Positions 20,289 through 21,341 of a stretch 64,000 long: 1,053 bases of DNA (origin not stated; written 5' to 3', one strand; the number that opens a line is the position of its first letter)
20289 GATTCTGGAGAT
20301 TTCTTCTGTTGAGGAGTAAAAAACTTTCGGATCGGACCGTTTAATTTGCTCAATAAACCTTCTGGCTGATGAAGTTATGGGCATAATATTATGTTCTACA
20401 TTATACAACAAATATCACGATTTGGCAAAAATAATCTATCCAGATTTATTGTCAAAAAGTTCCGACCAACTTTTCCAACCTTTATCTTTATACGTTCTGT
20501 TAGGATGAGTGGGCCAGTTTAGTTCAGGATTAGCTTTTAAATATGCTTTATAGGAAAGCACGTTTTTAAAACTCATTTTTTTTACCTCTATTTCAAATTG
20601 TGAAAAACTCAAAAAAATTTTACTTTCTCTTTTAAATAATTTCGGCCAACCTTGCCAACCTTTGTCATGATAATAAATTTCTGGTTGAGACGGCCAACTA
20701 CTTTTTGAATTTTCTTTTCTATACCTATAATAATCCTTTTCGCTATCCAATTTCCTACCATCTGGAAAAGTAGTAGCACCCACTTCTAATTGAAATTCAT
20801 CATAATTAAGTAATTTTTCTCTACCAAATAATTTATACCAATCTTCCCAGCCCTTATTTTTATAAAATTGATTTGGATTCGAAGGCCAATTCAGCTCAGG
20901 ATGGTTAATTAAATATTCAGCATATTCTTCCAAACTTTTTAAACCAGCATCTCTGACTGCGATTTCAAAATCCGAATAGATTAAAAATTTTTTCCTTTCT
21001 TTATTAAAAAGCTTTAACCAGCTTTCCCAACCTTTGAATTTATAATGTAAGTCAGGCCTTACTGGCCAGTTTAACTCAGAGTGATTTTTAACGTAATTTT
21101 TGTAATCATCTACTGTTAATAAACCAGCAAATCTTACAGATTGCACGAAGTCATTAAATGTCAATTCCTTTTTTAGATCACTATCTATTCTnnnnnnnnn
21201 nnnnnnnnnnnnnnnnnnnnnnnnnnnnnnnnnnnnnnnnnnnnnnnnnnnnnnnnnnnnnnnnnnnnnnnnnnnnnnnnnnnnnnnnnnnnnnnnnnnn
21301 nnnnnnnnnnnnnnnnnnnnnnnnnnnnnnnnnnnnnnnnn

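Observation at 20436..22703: SF2 helicase with four novel C-terminal tandem KGW repeats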

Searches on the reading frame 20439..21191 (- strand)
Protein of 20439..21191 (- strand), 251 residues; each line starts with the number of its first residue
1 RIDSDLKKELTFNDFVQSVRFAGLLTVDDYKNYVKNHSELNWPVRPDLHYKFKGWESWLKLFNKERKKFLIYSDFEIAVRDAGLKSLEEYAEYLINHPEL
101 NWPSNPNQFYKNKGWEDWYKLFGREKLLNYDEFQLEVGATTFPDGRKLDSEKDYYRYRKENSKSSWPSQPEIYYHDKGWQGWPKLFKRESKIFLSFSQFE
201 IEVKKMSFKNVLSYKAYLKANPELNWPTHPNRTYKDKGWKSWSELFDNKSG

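Call 7: search_protein_families(library=pfam, proteins=[window:20439-21161:-], max_evalue=10)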
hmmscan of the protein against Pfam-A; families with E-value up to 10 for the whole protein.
seq(241 aa): 4 families
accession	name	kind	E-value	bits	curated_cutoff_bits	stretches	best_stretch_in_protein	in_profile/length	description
PF22621.2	CurL-like_PKS_C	-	0.026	14.9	27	0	77-91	17-31/64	CurL-like, PKS C-terminal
PF18312.6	ScsC_N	-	0.031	14.4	25.8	1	82-90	11-19/34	Copper resistance protein ScsC N-terminal domain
PF08682.16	DUF1780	-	0.073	13.1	27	1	201-234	140-173/208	Putative endonuclease, protein of unknown function (DUF1780)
PF03705.20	CheR_N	-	0.084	13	27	1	57-88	22-53/53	CheR methyltransferase, all-alpha domain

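Call 8: search_protein_families(library=phrogs, proteins=[window:20439-21161:-], max_evalue=1)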
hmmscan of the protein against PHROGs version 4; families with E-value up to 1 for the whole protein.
seq(241 aa): 2 families
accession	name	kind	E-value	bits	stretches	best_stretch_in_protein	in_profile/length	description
phrog_32172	-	unknown function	0.013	16.8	0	59-88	24-53/72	-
phrog_3455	-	unknown function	0.21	12.6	0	76-112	25-59/111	-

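Call 11: find_homologous_proteins(query=window:20439-21176:-, max_evalue=0.001)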
Query seq(246 aa) (246 aa): 8 proteins with E <= 0.001 among 214 candidates.
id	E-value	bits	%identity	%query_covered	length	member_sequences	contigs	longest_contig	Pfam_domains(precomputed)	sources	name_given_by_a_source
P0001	3.0e-34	137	30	93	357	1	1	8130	PF14882.12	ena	-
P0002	1.3e-22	99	27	98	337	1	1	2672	PF14882.12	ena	-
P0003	2.5e-15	75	27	95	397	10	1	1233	PF14882.12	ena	-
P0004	7.0e-14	70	31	96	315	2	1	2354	PF14882.12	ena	-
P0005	8.3e-11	60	34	56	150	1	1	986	-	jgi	jgi:hypothetical protein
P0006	2.5e-8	52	33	70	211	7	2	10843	-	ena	-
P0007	5.3e-8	51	30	74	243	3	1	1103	PF14882.12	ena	-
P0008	2.0e-4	39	30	67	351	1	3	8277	-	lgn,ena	-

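Call 12: search_protein_families(library=pfam, proteins=[P0001, P0002, P0003, P0004, P0005, P0006, P0007, P0008], max_evalue=1)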
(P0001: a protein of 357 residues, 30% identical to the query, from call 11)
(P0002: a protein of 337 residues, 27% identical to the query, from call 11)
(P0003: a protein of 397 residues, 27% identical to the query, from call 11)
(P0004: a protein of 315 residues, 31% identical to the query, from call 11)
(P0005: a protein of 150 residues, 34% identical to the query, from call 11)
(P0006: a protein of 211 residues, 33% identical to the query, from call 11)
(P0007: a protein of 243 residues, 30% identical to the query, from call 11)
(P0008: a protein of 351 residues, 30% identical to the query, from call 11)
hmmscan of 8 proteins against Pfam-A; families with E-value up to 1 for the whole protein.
P0001 (357 aa): 8 families
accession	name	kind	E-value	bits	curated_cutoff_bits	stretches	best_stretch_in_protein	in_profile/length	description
PF14882.11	INT_rpt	-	3e-20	72.7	26.5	4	73-106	8-38/55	Integrase repeat unit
PF24024.1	DUF7336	-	0.0024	18.1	25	0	169-192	21-45/60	Domain of unknown function (DUF7336)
PF21680.2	GIDA_C_1st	-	0.0058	17.8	24.7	0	164-202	6-44/96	tRNA modifying enzyme MnmG/GidA C-terminal helical domain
PF18998.6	Flg_new_2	-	0.091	13.2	23.6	0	192-217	18-42/73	Divergent InlB B-repeat domain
PF06461.17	CHDII_SANT-like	-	0.092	13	28.8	0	239-259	57-77/138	CHD subfamily II, SANT-like domain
PF15927.10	Casc1_N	-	0.097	12.8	28.2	0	315-332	66-83/201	Cancer susceptibility candidate 1 N-terminus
PF11950.13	DUF3467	-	0.19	12.2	25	0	292-313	55-76/92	Protein of unknown function (DUF3467)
PF08411.15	Exonuc_X-T_C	-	0.86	9.1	27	0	112-133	201-222/269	Exonuclease C-terminal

P0002 (337 aa): 6 families
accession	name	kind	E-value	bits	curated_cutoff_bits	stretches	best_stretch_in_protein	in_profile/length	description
PF14882.11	INT_rpt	-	5.5e-08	33.4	26.5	3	119-142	10-32/55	Integrase repeat unit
PF22170.1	AnkX_ins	-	0.00018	22.1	27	0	110-136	46-72/83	Phosphocholine transferase AnkX insertion domain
PF24655.1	DUF7645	-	0.00085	19.7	27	0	218-234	24-40/62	Domain of unknown function (DUF7645)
PF03793.24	PASTA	-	0.0016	18.8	23.2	0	150-171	5-26/64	PASTA domain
PF06821.19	Ser_hydrolase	-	0.011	16.1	22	0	210-234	119-143/172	Serine hydrolase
PF24024.1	DUF7336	-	0.051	13.9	25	0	152-173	20-42/60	Domain of unknown function (DUF7336)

P0003 (397 aa): 5 families
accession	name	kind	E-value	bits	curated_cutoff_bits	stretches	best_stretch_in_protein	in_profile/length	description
PF14882.11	INT_rpt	-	7.8e-08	32.9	26.5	2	162-192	2-32/55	Integrase repeat unit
PF18494.6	Pullulanase_Ins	-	0.00049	20.9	27.4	1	213-234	21-41/74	Pullulanase Ins domain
PF21565.2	Tsi1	-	0.041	14.1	27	0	156-213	26-82/146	Immune protein Tsi1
PF24024.1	DUF7336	-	0.071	13.4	25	0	270-291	20-42/60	Domain of unknown function (DUF7336)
PF08411.15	Exonuc_X-T_C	-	0.5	9.9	27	0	12-33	202-223/269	Exonuclease C-terminal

P0004 (315 aa): 3 families
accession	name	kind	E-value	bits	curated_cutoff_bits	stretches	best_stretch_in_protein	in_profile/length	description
PF14882.11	INT_rpt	-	9e-14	51.9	26.5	4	168-200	1-32/55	Integrase repeat unit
PF21857.2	DUF6913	-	0.013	15.9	27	1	13-64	38-89/166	Family of unknown function (DUF6913)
PF08411.15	Exonuc_X-T_C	-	0.035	13.7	27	0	21-42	202-223/269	Exonuclease C-terminal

P0005 (150 aa): 2 families
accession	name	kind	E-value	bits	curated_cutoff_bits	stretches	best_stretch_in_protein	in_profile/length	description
PF21331.3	Isoamylase_C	-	0.098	13.6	27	0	88-131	41-82/107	Isoamylase, C-terminal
PF13323.11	HPIH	-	0.1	12.9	24.2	0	18-53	47-82/155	N-terminal domain with HPIH motif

P0006 (211 aa): 7 families
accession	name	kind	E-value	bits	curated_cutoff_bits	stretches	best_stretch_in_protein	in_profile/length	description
PF14882.11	INT_rpt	-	0.00016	22.3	26.5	1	112-143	2-32/55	Integrase repeat unit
PF01329.24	Pterin_4a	-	0.006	17.1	26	1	67-110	16-54/91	Pterin 4 alpha carbinolamine dehydratase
PF24771.2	Ig_CFAP74_1st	-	0.011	16.5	29.2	0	149-181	5-37/97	CFAP74 first Ig-like domain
PF21857.2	DUF6913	-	0.031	14.6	27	0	86-137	38-89/166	Family of unknown function (DUF6913)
PF08411.15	Exonuc_X-T_C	-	0.047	13.2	27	0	150-181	196-223/269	Exonuclease C-terminal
PF05182.18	Fip1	-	0.45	10.5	22.7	0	171-182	28-39/43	Fip1 motif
PF16055.10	DUF4798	-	0.78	10.2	27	0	84-111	14-43/100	Domain of unknown function (DUF4798)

P0007 (243 aa): 1 family
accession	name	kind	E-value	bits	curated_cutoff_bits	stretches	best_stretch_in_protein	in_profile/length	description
PF14882.11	INT_rpt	-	3.8e-06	27.5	26.5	2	95-126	2-32/55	Integrase repeat unit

P0008 (351 aa): 4 families
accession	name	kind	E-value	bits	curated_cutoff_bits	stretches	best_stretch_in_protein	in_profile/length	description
PF01541.30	GIY-YIG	-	3.8e-05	24.4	22.6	1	5-85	3-73/78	GIY-YIG catalytic domain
PF14882.11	INT_rpt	-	0.11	13.3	26.5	0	258-283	11-39/55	Integrase repeat unit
PF24465.1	Tri-helical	-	0.36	11.7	27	0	67-97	33-63/85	Tri-helical domain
PF16013.10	DUF4781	-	0.41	9.9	27.9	1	121-138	32-49/310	Domain of unknown function (DUF4781)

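Call 37: predict_structure(alignment_id=A3)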
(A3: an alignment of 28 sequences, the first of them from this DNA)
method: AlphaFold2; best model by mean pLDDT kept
length: 251 residues; sequences in the alignment: 28
mean_pLDDT: 92.4   pTM: 0.61
mean pLDDT of the five models: 92.4, 91.0, 90.5, 90.4, 88.6
residues with pLDDT >= 90: 219; 70-90: 21; 50-70: 7; < 50: 4
segments of 3 or more residues with pLDDT < 50: 1-3
pLDDT, mean of each block of 10 residues (from residue 1): 61 96 95 96 96 95 89 96 95 95 95 94 92 96 95 96 94 94 88 93 96 96 93 95 82 43
secondary structure, 60 per line:
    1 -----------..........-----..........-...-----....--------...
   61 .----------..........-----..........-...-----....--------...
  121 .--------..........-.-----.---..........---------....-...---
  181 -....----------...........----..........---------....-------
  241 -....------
elements in order: H12-21 H27-36 H46-49 H58-61 H72-81 H87-96 H106-109 H118-121 H130-139 H151-160 H170-173 H182-185 H196-206 H211-220 H230-233 H242-245

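Call 53: search_dna_similar(query=window:20439-21191:-, collection=phages, mode=protein, max_evalue=0.001, max_rows=25)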
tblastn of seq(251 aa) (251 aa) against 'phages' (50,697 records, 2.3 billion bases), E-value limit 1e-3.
Records with a match: 1; places in all: 2; records where one place covers at least 80% of the query: 1.
Best place of each record, by identity: <60% 1.
By first word of the organism name: uncultured 1.
By host as written in the record: - 1.
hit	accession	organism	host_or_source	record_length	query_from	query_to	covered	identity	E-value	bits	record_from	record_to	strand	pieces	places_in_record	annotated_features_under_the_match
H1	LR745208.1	uncultured phage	metagenomic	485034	10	246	94%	21.7%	7e-10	65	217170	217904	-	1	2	record has no annotation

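Call 55: get_annotated_region(hit=H1, flank=3000)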
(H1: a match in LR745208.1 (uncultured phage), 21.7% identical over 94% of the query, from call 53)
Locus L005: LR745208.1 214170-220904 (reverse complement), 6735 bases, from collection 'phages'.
description: uncultured phage genome assembly, chromosome: 1.
organism: uncultured phage (NCBI taxid 278008)
taxonomy: Viruses; environmental samples
host: -; source: metagenomic; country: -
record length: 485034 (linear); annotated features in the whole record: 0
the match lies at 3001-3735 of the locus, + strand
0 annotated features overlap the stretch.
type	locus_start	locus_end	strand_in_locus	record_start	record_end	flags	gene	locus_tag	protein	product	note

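Call 88: fold_search(model_id=the predicted structure, library=viral)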
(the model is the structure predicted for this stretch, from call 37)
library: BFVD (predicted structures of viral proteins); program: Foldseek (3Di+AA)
matches with E <= 10: 35; with E <= 0.001: 2
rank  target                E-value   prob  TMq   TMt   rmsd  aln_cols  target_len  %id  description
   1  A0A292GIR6            5.4e-05  1.00  0.26  0.22  17.0       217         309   20  (no name in the UniProt tables at hand)
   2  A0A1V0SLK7            9.5e-05  1.00  0.39  0.17   7.0       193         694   21  Superfamily II helicase (Fragment) [Klosneuvirus KNV1]
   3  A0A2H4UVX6            6.8e-03  1.00  0.30  0.12   8.9       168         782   14  DEXDc helicase [Bodo saltans virus]
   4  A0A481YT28            1.1e-02  1.00  0.27  0.10  18.1       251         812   12  Helicase [Marseillevirus LCMAC102]
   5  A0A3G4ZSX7            5.6e-01  0.84  0.27  0.11   7.2       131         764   18  Superfamily II DNA or RNA helicase [Terrestrivirus sp.]
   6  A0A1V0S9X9            1.4e+00  0.63  0.30  0.16   6.1       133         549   21  Superfamily II DNA or RNA helicase [Catovirus CTV1]
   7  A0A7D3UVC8            1.6e+00  0.13  0.22  0.16  14.2       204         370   15  HNH endonuclease [Fadolivirus FV1/VV64]
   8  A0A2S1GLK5            2.1e+00  0.06  0.19  0.19  13.4       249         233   13  (no name in the UniProt tables at hand)
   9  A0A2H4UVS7            2.7e+00  0.02  0.11  0.09  19.7       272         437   11  Uncharacterized protein [Bodo saltans virus]
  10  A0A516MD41            3.3e+00  0.08  0.22  0.26  15.5       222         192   12  (no name in the UniProt tables at hand)
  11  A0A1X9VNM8            3.5e+00  0.09  0.29  0.12  12.8       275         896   15  Putative helicase domain protein [Mimivirus AB-566-O17]
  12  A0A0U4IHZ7            4.1e+00  0.06  0.18  0.21  12.5       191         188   13  (no name in the UniProt tables at hand)
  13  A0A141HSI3            4.1e+00  0.05  0.23  0.16  12.0       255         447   14  (no name in the UniProt tables at hand)
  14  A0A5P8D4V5            4.3e+00  0.01  0.11  0.06  25.6       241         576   12  (no name in the UniProt tables at hand)
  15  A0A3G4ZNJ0            4.5e+00  0.03  0.17  0.10  16.7       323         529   14  DUF5869 domain-containing protein [Terrestrivirus sp.]
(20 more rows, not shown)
